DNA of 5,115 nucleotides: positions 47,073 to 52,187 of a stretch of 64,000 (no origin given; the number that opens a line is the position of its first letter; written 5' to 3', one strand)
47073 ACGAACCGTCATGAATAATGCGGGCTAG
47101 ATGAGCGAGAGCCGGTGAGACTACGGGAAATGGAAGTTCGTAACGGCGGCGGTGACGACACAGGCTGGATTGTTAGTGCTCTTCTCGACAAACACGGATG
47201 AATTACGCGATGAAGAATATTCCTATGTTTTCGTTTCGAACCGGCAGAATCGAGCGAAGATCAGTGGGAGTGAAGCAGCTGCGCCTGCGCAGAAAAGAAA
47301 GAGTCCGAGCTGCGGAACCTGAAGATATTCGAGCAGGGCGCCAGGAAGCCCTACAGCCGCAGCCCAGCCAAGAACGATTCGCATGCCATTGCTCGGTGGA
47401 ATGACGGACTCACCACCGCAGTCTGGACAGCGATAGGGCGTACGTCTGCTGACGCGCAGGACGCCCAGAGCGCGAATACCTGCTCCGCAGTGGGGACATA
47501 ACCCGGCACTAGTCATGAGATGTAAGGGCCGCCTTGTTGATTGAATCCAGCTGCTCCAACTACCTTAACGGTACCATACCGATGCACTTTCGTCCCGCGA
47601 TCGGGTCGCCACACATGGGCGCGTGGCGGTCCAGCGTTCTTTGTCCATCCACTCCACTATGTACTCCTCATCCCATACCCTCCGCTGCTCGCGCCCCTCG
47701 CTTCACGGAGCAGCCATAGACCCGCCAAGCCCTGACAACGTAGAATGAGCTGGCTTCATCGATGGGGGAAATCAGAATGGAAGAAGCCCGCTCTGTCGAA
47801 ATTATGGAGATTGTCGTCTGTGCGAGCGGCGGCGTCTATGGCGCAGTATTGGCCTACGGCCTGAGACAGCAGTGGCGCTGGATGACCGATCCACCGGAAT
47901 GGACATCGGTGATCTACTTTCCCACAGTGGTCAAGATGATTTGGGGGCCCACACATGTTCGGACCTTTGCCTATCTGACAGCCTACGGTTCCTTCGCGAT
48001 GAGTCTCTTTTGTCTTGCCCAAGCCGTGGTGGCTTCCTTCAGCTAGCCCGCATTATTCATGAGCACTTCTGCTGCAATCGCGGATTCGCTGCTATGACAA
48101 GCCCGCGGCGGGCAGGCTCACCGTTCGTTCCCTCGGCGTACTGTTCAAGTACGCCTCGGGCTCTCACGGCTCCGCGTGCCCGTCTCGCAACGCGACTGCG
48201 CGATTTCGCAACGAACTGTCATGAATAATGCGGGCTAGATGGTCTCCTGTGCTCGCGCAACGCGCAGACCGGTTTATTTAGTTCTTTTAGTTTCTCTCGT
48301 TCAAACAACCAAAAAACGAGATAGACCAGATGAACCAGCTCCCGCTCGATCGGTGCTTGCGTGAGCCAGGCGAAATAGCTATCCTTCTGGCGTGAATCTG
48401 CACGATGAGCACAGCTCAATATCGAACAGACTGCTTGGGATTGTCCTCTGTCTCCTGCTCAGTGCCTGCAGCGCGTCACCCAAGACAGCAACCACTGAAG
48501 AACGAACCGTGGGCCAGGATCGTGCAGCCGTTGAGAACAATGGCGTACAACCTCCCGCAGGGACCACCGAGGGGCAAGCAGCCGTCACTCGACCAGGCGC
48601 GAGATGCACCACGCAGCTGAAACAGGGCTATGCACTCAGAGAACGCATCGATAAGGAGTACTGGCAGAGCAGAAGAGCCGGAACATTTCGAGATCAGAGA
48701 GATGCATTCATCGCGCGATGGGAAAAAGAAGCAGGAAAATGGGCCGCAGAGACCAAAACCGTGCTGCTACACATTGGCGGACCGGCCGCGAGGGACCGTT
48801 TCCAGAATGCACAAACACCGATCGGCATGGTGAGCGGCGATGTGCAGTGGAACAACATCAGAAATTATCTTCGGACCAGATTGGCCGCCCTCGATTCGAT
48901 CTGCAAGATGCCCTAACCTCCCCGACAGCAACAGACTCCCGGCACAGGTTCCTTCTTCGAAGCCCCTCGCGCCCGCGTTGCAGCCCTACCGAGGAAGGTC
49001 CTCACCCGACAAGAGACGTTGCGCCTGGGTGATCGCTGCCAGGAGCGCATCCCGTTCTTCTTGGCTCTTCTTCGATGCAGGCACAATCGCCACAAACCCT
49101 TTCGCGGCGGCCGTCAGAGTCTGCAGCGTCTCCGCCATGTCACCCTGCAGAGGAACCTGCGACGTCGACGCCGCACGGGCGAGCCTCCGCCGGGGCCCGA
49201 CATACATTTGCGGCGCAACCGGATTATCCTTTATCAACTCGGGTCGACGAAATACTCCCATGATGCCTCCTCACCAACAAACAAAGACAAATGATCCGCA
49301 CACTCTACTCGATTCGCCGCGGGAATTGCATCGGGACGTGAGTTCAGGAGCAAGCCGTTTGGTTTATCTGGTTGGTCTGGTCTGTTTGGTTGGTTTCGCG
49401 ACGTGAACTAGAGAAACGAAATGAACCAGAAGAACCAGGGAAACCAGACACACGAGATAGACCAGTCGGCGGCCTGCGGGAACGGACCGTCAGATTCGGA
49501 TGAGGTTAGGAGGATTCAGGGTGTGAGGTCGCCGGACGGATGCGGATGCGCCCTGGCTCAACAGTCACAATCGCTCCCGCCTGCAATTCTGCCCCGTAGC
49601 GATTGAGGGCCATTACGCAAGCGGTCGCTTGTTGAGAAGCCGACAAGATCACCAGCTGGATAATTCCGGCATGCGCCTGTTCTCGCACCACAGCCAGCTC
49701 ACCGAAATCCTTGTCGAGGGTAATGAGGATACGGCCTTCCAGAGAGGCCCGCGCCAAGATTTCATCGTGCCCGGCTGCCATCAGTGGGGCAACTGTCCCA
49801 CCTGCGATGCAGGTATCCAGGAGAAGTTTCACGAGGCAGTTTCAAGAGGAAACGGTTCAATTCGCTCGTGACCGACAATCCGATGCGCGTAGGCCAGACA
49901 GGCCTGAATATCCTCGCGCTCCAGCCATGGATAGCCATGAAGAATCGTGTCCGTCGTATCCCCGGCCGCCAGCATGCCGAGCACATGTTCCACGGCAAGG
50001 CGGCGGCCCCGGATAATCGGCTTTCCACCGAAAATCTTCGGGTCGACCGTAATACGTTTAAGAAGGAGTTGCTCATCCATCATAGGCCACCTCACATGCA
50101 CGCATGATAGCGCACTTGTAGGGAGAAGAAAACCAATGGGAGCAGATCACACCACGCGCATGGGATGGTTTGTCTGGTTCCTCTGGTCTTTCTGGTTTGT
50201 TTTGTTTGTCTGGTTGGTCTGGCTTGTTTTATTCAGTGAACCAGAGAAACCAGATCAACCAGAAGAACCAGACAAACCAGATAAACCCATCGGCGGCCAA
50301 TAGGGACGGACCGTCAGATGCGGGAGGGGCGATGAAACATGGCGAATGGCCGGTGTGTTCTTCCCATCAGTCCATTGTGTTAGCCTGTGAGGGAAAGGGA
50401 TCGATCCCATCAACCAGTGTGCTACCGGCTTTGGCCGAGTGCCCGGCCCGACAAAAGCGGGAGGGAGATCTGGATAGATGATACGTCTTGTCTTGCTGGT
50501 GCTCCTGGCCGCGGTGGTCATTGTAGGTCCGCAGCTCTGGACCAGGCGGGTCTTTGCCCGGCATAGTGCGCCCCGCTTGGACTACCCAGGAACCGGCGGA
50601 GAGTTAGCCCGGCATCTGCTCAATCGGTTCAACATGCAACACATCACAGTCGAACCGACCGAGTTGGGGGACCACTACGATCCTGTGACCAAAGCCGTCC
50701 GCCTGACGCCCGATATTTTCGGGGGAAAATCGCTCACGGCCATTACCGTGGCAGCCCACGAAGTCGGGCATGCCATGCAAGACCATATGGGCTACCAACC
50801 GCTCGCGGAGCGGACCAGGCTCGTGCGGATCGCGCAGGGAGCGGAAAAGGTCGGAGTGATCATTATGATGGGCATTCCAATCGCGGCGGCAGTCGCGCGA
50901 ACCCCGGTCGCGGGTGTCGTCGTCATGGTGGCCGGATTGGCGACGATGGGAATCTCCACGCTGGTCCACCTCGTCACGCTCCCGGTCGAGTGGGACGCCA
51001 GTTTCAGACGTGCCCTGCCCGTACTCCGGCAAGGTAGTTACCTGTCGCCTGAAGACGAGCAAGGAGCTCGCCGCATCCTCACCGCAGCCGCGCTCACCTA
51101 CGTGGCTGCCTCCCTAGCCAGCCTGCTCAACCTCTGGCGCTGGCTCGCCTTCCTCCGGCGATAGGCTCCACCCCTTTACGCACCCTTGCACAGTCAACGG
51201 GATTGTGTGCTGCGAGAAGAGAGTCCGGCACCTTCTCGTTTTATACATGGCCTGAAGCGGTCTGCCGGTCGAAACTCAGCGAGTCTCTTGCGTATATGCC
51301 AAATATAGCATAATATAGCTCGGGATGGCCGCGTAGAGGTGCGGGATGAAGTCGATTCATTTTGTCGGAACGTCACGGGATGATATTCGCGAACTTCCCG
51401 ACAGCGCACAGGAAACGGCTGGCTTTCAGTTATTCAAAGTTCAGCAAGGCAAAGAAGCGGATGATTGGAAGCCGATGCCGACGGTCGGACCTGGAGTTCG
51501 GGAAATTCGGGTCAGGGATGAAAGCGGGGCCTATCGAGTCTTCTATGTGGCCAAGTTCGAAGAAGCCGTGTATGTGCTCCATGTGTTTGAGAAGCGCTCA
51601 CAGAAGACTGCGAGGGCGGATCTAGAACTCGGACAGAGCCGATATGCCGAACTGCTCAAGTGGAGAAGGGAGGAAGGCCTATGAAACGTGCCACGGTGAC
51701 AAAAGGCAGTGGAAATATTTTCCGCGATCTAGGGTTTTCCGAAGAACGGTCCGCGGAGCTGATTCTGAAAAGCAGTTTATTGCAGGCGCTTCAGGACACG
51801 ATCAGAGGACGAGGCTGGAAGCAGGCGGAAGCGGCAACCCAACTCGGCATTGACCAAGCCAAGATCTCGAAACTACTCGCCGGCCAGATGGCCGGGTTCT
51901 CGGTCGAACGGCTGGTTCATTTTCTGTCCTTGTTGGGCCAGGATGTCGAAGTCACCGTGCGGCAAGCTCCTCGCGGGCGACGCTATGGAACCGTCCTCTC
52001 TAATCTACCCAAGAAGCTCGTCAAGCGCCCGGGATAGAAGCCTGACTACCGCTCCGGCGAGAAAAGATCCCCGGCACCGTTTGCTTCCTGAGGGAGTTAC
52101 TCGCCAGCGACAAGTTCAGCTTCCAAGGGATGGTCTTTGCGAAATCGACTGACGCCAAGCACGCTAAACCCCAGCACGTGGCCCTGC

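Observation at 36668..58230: Palindromic arrays of 9-nt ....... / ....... units: at least nine copies, all in one orientation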

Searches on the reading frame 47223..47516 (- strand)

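Call 47: search_protein_families(library=pfam, proteins=[window:47223-47516:-], max_evalue=0.01)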
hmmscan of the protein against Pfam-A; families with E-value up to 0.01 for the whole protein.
window:47223-47516:- (97 aa): 4 families
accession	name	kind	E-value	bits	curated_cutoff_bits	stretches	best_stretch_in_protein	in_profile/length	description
PF15777.11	Anti-TRAP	-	0.0062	17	32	0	7-47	13-50/59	Tryptophan RNA-binding attenuator protein inhibitory protein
PF04606.18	Ogr_Delta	-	0.0063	16.9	26.3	0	7-16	2-11/47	Ogr/Delta-like zinc finger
PF25207.1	DUF7837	-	0.0066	16.9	27.8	0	3-17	4-18/47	Domain of unknown function (DUF7837)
PF14369.11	Zn_ribbon_19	-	0.008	16.8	30.8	0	4-13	21-30/35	zinc-ribbon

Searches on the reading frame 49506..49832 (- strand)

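Call 12: search_protein_families(library=pfam, proteins=[window:49506-49832:-], max_evalue=0.01)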
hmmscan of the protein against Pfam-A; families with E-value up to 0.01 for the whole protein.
window:49506-49832:- (108 aa): 1 family
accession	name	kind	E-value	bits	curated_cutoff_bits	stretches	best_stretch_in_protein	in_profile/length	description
PF18480.7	DUF5615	-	4.6e-12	46.2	23.8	1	22-93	37-109/110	Domain of unknown function (DUF5615)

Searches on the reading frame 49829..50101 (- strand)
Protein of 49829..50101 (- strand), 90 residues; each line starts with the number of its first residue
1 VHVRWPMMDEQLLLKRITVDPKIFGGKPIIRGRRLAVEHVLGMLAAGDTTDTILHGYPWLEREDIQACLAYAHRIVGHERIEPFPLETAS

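Call 47: search_protein_families(library=pfam, proteins=[window:49829-50101:-], max_evalue=0.01)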
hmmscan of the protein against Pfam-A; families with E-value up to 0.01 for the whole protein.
window:49829-50101:- (90 aa): 1 family
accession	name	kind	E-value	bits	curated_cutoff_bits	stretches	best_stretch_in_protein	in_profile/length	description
PF04255.20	DUF433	-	3.9e-24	84.7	23.6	1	17-72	1-56/56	Protein of unknown function (DUF433)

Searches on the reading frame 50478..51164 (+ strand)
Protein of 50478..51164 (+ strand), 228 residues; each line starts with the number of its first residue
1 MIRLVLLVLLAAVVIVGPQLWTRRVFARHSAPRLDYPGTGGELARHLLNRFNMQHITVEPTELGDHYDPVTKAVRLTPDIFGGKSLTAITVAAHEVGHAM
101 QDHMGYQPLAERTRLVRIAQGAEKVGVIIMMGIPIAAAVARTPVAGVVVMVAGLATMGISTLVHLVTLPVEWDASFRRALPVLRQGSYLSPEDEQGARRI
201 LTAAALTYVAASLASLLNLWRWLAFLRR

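Call 12: search_protein_families(library=pfam, proteins=[window:50478-51164:+], max_evalue=0.01)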
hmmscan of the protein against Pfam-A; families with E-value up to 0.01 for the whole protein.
window:50478-51164:+ (228 aa): 1 family
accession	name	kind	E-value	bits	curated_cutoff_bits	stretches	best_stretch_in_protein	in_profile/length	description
PF04298.18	Zn_peptidase_2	-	7.5e-67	225.5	27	1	5-226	2-217/218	Putative neutral zinc metallopeptidase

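Call 18: find_encoding_contigs(protein=window:50478-51164:+, flank=10000, max_places=10)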
Protein window:50478-51164:+ (228 aa): no gene with exactly this product is on record in the collection.

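Call 19: find_related_loci(query=window:50478-51164:+, collection=metagenome_contigs, flank=10000)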
Query window:50478-51164:+ (228 aa) in metagenome_contigs; peptide patterns used: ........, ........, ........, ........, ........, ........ (x = any residue, [..] = any of these).
600 stretches matched a pattern (row limit reached: there are more); 501 encode a relative of the query (tblastn E <= 1e-3); the best 80 are kept; 80 distinct loci.
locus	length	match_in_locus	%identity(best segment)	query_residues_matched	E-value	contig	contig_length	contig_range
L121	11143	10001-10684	96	1-228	1e-144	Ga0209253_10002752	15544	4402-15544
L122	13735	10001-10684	86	1-228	3e-133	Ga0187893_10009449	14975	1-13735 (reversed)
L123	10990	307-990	84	1-228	2e-130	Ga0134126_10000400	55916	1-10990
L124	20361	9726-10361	97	17-228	7e-129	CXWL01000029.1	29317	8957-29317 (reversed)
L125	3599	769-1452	82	1-228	4e-131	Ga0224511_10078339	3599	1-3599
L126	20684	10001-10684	83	1-228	7e-128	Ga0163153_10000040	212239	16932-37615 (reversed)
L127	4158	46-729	83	1-228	1e-129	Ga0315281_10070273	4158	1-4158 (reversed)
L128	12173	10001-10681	83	2-228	1e-127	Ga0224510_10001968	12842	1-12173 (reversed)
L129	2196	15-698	83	1-228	3e-135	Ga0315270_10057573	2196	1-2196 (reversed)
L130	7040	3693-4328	87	17-228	7e-127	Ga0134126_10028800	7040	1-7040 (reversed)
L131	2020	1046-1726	82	2-228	4e-135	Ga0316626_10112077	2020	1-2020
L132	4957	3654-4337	82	1-228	2e-127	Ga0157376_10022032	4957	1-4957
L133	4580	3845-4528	82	1-228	8e-128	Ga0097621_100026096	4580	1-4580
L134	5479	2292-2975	82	1-228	6e-127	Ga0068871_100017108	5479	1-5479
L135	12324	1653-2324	95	1-224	4e-126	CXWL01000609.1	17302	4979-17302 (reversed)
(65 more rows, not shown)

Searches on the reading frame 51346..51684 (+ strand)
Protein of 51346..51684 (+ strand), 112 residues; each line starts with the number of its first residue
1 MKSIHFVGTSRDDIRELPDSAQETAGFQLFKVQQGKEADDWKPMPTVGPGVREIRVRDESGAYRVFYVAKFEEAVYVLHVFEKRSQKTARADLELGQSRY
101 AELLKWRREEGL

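Call 12: search_protein_families(library=pfam, proteins=[window:51346-51684:+], max_evalue=0.01)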
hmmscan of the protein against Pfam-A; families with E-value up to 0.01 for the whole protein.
window:51346-51684:+ (112 aa): 1 family
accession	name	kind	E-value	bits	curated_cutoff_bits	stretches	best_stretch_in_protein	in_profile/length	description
PF05973.20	Gp49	-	2.2e-25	89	23.9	1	12-100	1-89/90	Phage derived protein Gp49-like (DUF891)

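Call 38: find_encoding_contigs(protein=window:51346-51684:+, flank=10000, max_places=6)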
Protein window:51346-51684:+ (112 aa): no gene with exactly this product is on record in the collection.

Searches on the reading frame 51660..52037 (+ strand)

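Call 12: search_protein_families(library=pfam, proteins=[window:51660-52037:+], max_evalue=0.01)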
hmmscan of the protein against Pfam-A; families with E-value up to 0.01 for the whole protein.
window:51660-52037:+ (125 aa): 4 families
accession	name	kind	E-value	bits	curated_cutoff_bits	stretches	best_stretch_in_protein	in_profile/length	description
PF13744.12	HTH_37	-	3.6e-23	81.6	27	1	20-101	1-80/80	Helix-turn-helix domain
PF13560.12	HTH_31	-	2e-05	25.2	27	1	50-98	12-60/64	Helix-turn-helix domain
PF01381.28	HTH_3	-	0.0018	18.7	23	1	51-92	8-48/55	Helix-turn-helix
PF12844.13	HTH_19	-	0.0023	18.2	30.2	1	45-95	5-54/64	Helix-turn-helix domain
